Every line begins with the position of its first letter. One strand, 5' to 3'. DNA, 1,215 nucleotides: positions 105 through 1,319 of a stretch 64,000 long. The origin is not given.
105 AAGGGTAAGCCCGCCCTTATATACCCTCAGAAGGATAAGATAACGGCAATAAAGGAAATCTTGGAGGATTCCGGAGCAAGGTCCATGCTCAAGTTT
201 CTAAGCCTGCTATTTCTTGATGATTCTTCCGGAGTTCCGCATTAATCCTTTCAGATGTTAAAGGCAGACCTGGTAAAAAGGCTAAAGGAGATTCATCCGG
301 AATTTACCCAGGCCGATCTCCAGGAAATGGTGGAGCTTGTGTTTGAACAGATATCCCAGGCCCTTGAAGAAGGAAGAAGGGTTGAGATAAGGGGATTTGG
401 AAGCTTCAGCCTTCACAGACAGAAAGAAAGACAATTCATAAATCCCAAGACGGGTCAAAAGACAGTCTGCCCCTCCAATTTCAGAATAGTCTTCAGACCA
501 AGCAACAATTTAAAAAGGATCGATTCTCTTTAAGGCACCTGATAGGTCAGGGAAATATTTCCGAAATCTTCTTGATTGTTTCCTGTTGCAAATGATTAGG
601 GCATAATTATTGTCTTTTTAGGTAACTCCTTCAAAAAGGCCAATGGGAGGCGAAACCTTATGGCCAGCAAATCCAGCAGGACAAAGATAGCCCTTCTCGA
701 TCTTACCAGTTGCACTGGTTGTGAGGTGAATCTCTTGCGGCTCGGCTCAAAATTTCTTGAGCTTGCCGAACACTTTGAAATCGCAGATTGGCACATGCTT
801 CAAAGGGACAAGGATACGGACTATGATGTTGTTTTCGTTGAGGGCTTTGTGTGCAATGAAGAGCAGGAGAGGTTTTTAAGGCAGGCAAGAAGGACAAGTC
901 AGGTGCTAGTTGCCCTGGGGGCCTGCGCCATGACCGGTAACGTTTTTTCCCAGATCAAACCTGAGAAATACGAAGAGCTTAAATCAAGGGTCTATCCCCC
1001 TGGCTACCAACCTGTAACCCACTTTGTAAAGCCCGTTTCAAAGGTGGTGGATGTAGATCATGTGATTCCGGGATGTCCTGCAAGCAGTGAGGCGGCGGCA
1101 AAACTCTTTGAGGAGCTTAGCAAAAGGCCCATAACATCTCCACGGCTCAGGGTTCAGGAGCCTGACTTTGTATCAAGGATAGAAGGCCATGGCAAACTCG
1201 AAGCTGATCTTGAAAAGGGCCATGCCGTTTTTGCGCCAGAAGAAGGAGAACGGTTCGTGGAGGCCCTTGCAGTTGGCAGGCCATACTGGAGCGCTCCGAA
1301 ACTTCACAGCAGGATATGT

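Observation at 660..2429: Single-polypeptide [NiFe]-hydrogenase: small-subunit module fused to a large subunit that lacks a C-terminal maturation peptide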

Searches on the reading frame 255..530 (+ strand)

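Call 36: search_protein_families(library=pfam, proteins=[window:255-530:+], max_evalue=0.00001)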
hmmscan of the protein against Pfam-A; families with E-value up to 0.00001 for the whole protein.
window:255-530:+ (92 aa): 2 families
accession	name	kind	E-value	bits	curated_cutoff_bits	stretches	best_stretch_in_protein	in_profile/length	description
PF00216.26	Bac_DNA_binding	-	4.2e-24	85.1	22.4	1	1-88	1-87/90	Bacterial DNA-binding protein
PF18291.6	HU-HIG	-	2.9e-07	31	26.2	1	16-88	46-116/125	HU domain fused to wHTH, Ig, or Glycine-rich motif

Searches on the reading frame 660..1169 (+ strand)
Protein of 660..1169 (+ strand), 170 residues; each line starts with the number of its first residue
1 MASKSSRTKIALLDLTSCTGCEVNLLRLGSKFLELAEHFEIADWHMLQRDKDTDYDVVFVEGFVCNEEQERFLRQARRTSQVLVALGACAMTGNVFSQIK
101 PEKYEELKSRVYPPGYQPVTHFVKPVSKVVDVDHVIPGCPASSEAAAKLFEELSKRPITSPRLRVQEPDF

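Call 54: search_solved_structures(query=window:660-1169:+, max_evalue=0.001, show_alignments=5)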
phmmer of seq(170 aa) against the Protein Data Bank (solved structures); distinct sequences matched with E-value up to 0.001: 17.
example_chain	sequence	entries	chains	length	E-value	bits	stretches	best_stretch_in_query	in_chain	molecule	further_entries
9e15_A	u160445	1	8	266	6.2e-21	78.1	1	7-142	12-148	Sulfhydrogenase 1 subunit delta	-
9nez_A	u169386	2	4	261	7.2e-21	77.9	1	7-142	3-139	Sulfhydrogenase 1 subunit delta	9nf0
9e1j_A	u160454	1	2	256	7.9e-21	77.7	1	8-142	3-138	Sulfhydrogenase 1 subunit delta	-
5xf9_C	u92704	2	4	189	1.5e-17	67.1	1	7-147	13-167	NAD-reducing hydrogenase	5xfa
5odc_E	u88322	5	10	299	7.3e-16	61.6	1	9-153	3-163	Methyl-viologen reducing hydrogenase subunit G | Methyl-viologen reducing hydrogenase, subunit G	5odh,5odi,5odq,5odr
9sw2_E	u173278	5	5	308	2.2e-15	60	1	7-155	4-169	F420-non-reducing hydrogenase subunit G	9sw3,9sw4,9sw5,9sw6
9sfi_I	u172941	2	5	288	4.4e-15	59.1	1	6-147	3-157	F420-non-reducing hydrogenase small subunit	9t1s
9r51_C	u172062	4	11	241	7.6e-13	51.8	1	34-150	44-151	F420-reducing [NiFe]-hydrogenase from Methanothermococcus thermolithotrophicus subunit gam | F420-reducing [NiFe]-hydrogenase from Methanothermococcus thermolit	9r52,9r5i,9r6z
6qii_G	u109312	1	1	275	1.5e-11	47.6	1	6-145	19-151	Coenzyme F420 hydrogenase subunit gamma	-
6qgr_G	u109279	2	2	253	1.9e-11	47.2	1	7-145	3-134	Coenzyme F420 hydrogenase subunit gamma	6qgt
7t2r_E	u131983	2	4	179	9.9e-11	44.9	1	7-154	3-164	NiFe hydrogenase small subunit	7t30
3zfs_B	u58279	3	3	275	1e-08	38.3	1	2-151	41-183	F420-REDUCING HYDROGENASE, SUBUNIT GAMMA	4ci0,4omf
6cfw_J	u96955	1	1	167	5.4e-05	26.3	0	16-98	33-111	Probable membrane-bound hydrogenase subunit mbhJ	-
7wfg_K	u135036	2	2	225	0.00013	25.1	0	123-166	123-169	NAD(P)H-quinone oxidoreductase subunit K, chloroplastic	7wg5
9grx_K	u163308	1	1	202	0.00014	24.9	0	38-156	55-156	NAD(P)H-quinone oxidoreductase subunit K, chloroplastic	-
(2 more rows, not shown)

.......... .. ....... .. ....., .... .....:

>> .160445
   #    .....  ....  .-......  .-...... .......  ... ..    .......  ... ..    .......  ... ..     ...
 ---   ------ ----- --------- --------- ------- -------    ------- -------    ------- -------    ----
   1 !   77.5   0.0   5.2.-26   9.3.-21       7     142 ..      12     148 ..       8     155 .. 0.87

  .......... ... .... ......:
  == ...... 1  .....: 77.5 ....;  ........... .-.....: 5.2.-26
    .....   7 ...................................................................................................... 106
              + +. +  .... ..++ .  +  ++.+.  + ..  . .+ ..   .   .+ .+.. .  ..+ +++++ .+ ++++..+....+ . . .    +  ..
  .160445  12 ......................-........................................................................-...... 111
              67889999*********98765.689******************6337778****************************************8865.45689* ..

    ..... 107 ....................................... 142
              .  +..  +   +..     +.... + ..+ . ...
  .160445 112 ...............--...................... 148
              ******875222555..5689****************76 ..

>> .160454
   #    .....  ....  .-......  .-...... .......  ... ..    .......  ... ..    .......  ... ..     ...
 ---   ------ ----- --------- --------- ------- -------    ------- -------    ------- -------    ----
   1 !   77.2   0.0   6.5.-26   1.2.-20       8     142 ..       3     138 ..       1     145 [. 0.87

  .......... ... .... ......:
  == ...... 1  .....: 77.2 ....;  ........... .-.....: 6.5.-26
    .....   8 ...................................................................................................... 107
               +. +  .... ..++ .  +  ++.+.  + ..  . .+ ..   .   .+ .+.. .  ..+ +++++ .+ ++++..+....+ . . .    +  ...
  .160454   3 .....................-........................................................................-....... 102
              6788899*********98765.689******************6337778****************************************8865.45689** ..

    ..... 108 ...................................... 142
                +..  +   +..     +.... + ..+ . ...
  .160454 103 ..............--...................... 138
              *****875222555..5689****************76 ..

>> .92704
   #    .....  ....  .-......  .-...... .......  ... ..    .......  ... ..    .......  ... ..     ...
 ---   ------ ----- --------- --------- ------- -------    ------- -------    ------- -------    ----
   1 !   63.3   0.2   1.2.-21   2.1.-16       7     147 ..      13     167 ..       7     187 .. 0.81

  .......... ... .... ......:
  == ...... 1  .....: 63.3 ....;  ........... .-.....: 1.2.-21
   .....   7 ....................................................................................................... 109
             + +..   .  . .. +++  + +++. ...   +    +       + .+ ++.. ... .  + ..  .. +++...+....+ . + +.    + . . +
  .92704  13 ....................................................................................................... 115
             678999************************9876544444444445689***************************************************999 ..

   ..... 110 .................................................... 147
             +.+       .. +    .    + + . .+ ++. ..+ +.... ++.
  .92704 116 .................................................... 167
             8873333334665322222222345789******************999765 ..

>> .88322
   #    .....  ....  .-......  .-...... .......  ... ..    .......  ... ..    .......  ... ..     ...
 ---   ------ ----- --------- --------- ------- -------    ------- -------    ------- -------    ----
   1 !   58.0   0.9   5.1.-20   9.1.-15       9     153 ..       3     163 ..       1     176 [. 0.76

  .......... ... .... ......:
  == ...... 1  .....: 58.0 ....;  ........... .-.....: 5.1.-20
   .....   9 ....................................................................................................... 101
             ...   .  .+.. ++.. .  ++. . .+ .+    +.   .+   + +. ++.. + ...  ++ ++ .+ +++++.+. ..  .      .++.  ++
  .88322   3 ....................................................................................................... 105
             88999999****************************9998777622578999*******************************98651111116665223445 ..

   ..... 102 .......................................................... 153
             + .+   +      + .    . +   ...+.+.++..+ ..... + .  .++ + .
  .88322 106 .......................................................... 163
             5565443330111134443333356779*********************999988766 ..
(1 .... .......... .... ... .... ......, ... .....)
